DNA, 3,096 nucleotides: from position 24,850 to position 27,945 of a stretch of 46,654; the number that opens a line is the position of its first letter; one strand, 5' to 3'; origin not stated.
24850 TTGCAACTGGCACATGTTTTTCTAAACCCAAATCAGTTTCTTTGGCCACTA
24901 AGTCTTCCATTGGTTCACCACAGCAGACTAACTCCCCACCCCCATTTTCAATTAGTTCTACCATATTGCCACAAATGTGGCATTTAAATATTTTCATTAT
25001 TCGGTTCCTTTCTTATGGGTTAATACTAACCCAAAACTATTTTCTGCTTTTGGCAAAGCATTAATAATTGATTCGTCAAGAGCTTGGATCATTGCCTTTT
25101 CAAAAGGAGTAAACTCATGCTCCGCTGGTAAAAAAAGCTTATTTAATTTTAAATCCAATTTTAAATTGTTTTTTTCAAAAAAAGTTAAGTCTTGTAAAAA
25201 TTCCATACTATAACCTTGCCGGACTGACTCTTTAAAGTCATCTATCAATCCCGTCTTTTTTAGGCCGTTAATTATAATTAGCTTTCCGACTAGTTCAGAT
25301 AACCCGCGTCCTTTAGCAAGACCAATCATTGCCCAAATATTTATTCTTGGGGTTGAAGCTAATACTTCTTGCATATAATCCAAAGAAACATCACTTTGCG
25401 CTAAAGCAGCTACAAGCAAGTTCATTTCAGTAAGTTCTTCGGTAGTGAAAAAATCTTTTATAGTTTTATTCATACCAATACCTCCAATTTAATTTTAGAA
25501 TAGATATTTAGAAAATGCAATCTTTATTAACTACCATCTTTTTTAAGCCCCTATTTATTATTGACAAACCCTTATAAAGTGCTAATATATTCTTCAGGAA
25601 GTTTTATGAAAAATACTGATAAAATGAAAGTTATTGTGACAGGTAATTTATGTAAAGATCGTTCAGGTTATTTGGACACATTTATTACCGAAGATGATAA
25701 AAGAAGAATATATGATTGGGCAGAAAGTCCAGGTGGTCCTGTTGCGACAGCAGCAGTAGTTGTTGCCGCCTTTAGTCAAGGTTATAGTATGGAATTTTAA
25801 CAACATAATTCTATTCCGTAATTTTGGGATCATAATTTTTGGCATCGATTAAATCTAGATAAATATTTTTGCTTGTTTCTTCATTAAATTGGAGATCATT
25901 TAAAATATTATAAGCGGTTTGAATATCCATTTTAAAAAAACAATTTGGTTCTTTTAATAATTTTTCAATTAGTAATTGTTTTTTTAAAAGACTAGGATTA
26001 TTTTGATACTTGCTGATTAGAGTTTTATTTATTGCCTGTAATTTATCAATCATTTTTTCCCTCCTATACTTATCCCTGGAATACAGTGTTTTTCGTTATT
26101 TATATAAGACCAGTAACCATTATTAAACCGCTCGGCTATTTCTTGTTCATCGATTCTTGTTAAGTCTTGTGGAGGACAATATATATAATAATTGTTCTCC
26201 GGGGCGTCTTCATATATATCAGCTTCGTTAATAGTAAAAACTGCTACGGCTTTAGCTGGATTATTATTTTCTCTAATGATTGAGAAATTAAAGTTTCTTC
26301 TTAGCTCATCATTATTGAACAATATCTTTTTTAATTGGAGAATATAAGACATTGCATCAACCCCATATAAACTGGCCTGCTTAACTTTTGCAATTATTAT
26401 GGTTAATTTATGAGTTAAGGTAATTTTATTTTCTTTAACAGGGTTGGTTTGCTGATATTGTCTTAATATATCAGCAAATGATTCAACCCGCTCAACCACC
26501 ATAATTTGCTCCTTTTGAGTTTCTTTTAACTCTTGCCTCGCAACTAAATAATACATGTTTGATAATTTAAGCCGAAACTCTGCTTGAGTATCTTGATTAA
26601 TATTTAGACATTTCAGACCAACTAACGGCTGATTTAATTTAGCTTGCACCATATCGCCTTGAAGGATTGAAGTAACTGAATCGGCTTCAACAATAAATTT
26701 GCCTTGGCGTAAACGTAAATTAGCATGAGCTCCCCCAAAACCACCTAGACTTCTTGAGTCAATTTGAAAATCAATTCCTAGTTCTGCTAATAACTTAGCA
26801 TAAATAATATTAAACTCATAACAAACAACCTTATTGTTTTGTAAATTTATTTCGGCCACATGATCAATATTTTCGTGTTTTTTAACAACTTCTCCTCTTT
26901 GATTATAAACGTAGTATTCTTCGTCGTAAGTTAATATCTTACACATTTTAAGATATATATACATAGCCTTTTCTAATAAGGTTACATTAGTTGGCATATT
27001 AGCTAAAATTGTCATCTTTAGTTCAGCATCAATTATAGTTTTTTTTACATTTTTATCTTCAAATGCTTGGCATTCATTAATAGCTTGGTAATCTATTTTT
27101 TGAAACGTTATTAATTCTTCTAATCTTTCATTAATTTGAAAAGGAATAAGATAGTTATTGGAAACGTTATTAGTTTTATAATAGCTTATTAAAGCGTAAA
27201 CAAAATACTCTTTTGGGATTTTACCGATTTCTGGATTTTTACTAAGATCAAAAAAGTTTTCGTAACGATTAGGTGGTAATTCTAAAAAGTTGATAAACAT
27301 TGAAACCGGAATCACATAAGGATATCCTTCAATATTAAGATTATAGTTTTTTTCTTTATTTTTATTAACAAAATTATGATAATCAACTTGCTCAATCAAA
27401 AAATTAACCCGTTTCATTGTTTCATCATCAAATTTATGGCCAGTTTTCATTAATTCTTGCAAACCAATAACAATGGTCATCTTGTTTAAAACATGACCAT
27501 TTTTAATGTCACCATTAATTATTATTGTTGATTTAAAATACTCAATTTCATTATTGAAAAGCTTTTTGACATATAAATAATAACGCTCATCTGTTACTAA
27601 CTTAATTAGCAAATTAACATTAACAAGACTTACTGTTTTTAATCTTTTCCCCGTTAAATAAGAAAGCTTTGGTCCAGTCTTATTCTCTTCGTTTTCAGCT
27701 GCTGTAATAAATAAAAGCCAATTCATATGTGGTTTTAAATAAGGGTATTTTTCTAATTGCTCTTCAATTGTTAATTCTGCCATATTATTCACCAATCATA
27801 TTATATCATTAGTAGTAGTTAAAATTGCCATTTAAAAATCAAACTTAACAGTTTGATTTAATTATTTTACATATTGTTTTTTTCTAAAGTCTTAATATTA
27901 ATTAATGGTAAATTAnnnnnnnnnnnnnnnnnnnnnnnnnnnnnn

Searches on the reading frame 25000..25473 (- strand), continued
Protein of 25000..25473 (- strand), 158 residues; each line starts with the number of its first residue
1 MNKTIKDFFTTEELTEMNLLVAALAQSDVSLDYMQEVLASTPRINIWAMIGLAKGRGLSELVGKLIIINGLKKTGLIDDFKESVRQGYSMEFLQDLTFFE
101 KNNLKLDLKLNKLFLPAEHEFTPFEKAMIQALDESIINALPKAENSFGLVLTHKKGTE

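Call 62: predict_structure(alignment_id=A2)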
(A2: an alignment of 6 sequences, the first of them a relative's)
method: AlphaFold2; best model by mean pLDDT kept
length: 158 residues; sequences in the alignment: 6
mean_pLDDT: 84.7   pTM: 0.74
mean pLDDT of the five models: 84.7, 83.4, 82.2, 82.1, 82.0
residues with pLDDT >= 90: 95; 70-90: 40; 50-70: 9; < 50: 14
segments of 3 or more residues with pLDDT < 50: 1-3, 148-158
pLDDT, mean of each block of 10 residues (from residue 1): 61 90 86 91 91 93 95 95 97 90 92 82 96 92 61 34
secondary structure, 60 per line:
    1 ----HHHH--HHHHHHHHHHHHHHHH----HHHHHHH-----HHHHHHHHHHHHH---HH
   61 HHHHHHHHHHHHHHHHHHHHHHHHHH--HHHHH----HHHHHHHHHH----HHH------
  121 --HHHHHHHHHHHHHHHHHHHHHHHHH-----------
elements in order: H5-8 H11-26 H31-37 H43-55 H59-86 H89-93 H98-107 H123-147

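Call 67: fold_search(model_id=the predicted structure, library=pdb)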
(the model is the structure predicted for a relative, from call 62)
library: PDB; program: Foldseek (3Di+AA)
matches with E <= 10: 198; with E <= 0.001: 0
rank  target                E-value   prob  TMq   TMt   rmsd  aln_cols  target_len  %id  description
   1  6xr2_B                7.7e-01  0.30  0.29  0.27  11.9       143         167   15  Computationally designed right-handed alpha/alpha homotrimeric toroid with 3 repeats per subunit (released 2021-07-14)
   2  6fpd                  1.8e+00  0.06  0.18  0.15  18.1       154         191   14  AB21 protein from Agaricus bisporus (released 2018-05-16)
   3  8k84_B                1.9e+00  0.14  0.28  0.27  15.8       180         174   14  De novo design protein -N3 (released 2024-07-31)
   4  6wk3_A                2.0e+00  0.10  0.23  0.25  18.7       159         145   13  Engineered carbene transferase RmaNOD Q52V, putative nitric oxide dioxygenase from Rhodothermus marinus (released 2020-07-08)
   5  9n6z_LQ               2.1e+00  0.12  0.26  0.08  12.6       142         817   15  SSU processome maturation and disassembly, State D (released 2025-11-05)
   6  6rnq_A                2.1e+00  0.05  0.16  0.13  13.8       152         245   20  Crystal structure of the dimerization domain of Gemin5 at 1.95 A (released 2019-11-27)
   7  3ieg_A                2.2e+00  0.08  0.19  0.10  14.9       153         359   14  Crystal Structure of P58(IPK) TPR Domain at 2.5 A (released 2010-03-31)
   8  6wk3_B                2.5e+00  0.08  0.22  0.24  18.3       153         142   14  Engineered carbene transferase RmaNOD Q52V, putative nitric oxide dioxygenase from Rhodothermus marinus (released 2020-07-08)
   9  7rdr_A                2.6e+00  0.13  0.29  0.12  13.8       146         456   14  Circular tandem repeat protein with novel repeat topology and enhanced subunit contact surfaces (released 2021-09-01)
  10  1y7d_B                2.6e+00  0.08  0.26  0.27  16.2       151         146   16  T-To-T(High) quaternary transitions in human hemoglobin: betaP100G deoxy low-salt (1 test set) (released 2004-12-14)
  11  4jeh_B                2.7e+00  0.06  0.20  0.15  16.6       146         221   12  Crystal Structure of Munc18a and Syntaxin1 lacking N-peptide complex (released 2013-07-17)
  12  7obi_A                2.9e+00  0.08  0.21  0.23  11.3       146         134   14  Consensus tetratricopeptide repeat protein type RV4 (released 2022-02-23)
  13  3c98_B                2.9e+00  0.08  0.27  0.20  15.0       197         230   13  Revised structure of the munc18a-syntaxin1 complex (released 2008-03-25)
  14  9kvy_A                2.9e+00  0.02  0.15  0.10  15.8       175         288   10  Cryo-EM structure of SLC30A10, determined in asymmetric conformations-one subunit in an inward-facing Mn2+-bound and t (released 2025-10-15)
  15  7mwq_B                3.0e+00  0.09  0.25  0.21   9.5       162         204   12  Structure of De Novo designed beta sheet heterodimer LHD29A53/B53 (released 2022-01-19)
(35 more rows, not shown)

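Call 72: find_encoding_contigs(protein=P0004, flank=4000, max_places=3)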
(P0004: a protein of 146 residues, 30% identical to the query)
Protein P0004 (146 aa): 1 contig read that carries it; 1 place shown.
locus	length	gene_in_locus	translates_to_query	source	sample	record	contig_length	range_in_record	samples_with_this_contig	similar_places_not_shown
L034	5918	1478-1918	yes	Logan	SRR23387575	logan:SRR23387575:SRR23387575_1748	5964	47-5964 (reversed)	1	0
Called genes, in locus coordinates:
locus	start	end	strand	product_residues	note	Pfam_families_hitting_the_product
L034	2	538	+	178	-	?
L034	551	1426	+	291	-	PF25025:EF-Ts_N (weak), PF00889:EF_TS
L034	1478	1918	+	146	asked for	-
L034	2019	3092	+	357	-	-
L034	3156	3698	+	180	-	PF01765:RRF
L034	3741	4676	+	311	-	PF00551:Formyl_trans_N, PF02911:Formyl_trans_C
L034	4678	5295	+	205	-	-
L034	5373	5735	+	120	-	PF14018:DUF4234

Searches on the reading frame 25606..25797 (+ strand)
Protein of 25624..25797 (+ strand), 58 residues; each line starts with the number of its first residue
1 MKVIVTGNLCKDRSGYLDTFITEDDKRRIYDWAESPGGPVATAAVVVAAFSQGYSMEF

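Call 59: find_encoding_contigs(protein=window:25624-25797:+, flank=3000, max_places=10)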
Protein window:25624-25797:+ (58 aa): no gene with exactly this product is on record in the collection.

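Call 61: search_solved_structures(query=window:25606-25776:+, max_evalue=10, show_alignments=4)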
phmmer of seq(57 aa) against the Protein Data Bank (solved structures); distinct sequences matched with E-value up to 10: 9.
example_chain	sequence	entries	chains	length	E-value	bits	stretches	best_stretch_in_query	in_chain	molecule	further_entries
7ag6_A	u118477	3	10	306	0.077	16.4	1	8-54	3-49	Sulfofructose kinase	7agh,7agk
8ef8_A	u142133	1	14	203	1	12.9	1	27-49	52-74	ATP-dependent Clp protease proteolytic subunit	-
11ao_A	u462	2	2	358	1.1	12.8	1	12-49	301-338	Decapping and exoribonuclease protein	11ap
7eko_L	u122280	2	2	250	1.1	12.8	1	23-48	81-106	ATP-dependent Clp protease proteolytic subunit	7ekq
6aiy_A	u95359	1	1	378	1.2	12.7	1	12-49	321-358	Decapping and exoribonuclease protein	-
4j7l_A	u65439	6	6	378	1.2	12.7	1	12-49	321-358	Protein Dom3Z | Decapping and exoribonuclease protein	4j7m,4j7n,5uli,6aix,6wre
10yz_A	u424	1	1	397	1.3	12.5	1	12-49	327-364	Decapping and exoribonuclease protein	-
3fqi_A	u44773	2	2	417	1.4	12.5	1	12-49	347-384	Protein Dom3Z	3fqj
6wuf_A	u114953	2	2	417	1.5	12.4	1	12-49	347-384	Decapping and exoribonuclease protein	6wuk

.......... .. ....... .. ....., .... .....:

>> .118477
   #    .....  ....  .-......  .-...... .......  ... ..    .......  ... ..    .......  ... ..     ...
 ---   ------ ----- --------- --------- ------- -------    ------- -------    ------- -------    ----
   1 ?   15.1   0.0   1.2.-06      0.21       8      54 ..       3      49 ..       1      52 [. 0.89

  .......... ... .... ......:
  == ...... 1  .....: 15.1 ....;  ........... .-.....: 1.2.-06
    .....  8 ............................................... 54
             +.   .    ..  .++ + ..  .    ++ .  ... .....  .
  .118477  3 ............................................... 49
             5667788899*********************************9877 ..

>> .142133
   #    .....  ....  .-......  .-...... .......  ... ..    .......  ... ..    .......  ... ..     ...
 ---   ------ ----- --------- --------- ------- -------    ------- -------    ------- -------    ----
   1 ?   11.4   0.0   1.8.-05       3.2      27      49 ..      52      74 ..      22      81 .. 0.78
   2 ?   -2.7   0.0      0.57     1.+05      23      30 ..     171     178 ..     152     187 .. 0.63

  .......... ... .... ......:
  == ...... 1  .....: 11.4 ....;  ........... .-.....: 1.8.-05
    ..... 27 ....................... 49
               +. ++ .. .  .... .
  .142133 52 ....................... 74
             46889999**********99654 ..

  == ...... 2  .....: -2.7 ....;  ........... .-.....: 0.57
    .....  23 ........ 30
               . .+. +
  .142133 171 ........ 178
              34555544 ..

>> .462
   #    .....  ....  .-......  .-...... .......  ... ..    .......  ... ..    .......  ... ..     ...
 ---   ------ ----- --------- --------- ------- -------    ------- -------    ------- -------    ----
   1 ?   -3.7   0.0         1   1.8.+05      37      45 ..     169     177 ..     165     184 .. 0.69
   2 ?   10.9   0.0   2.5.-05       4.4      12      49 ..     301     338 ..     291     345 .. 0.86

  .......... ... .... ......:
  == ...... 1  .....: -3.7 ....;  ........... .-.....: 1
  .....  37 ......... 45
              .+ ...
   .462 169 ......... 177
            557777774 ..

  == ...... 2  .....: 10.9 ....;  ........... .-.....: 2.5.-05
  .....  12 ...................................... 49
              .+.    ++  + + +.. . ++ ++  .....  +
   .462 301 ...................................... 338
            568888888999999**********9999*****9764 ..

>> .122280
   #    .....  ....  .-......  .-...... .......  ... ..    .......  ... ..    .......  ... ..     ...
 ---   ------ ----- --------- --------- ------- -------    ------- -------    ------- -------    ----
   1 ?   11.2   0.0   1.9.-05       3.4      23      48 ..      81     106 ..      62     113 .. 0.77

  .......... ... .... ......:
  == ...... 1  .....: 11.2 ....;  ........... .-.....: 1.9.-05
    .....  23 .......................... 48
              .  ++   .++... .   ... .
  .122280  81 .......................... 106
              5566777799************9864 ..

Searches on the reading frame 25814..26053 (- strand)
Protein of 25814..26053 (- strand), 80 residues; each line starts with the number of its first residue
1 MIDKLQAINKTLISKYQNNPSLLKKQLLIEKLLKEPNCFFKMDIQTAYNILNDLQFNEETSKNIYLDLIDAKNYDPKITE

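Call 10: search_protein_families(library=pfam, proteins=[window:25814-26053:-], max_evalue=0.1)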
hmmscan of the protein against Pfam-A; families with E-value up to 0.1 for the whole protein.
window:25814-26053:- (80 aa): 0 families

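Call 11: search_protein_families(library=ncbifam, proteins=[window:25814-26053:-], max_evalue=0.1)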
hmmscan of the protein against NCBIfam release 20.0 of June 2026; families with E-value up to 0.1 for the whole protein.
window:25814-26053:- (80 aa): 0 families

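Call 14: find_encoding_contigs(protein=window:25814-26053:-, flank=5000, max_places=10)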
Protein window:25814-26053:- (80 aa): 1 contig read that carries it; 1 place shown.
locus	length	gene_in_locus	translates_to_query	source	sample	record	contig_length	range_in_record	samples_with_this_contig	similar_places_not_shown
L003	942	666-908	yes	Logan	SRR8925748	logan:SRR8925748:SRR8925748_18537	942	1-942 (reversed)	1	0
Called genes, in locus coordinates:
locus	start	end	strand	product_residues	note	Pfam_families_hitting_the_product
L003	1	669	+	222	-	?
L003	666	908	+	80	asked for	-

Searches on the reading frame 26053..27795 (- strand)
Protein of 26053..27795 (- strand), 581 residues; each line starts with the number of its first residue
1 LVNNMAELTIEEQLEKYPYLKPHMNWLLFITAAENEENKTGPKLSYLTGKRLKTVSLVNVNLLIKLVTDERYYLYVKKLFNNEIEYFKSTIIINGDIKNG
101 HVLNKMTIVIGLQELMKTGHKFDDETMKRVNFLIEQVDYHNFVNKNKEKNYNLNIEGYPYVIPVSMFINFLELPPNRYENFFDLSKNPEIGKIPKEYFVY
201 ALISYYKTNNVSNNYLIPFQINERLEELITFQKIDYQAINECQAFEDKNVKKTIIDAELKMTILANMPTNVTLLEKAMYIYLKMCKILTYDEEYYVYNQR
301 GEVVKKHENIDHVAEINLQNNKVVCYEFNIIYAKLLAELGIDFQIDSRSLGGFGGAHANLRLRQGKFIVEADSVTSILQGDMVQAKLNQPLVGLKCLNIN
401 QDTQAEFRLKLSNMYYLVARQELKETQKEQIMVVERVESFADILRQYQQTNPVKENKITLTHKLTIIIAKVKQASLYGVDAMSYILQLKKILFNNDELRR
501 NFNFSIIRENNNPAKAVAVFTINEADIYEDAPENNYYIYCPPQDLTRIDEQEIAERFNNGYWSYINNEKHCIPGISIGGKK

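Call 10: search_protein_families(library=pfam, proteins=[window:26053-27795:-], max_evalue=0.1)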
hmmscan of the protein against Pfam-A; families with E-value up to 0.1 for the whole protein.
window:26053-27795:- (581 aa): 0 families

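Call 11: search_protein_families(library=ncbifam, proteins=[window:26053-27795:-], max_evalue=0.1)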
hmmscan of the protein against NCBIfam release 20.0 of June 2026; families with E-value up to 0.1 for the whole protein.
window:26053-27795:- (581 aa): 1 family
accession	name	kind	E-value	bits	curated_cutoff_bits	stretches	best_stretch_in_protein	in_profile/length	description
NF047582.1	LIC13081_fam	equivalog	0.0072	16.4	185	1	404-508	46-154/154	LIC13081 family protein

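Call 25: find_encoding_contigs(protein=window:26053-27795:-, flank=5000, max_places=10)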
Protein window:26053-27795:- (581 aa): no gene with exactly this product is on record in the collection.

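Call 56: find_encoding_contigs(protein=window:26053-27783:-, flank=4000, max_places=10)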
Protein window:26053-27783:- (577 aa): 1 contig read that carries it; 1 place shown.
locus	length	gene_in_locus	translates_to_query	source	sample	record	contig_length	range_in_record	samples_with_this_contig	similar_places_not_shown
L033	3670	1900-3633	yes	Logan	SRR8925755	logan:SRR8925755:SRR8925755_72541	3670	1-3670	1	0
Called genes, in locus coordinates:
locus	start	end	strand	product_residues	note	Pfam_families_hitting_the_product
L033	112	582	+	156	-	PF01243:PNPOx_N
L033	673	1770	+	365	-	-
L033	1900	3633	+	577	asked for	-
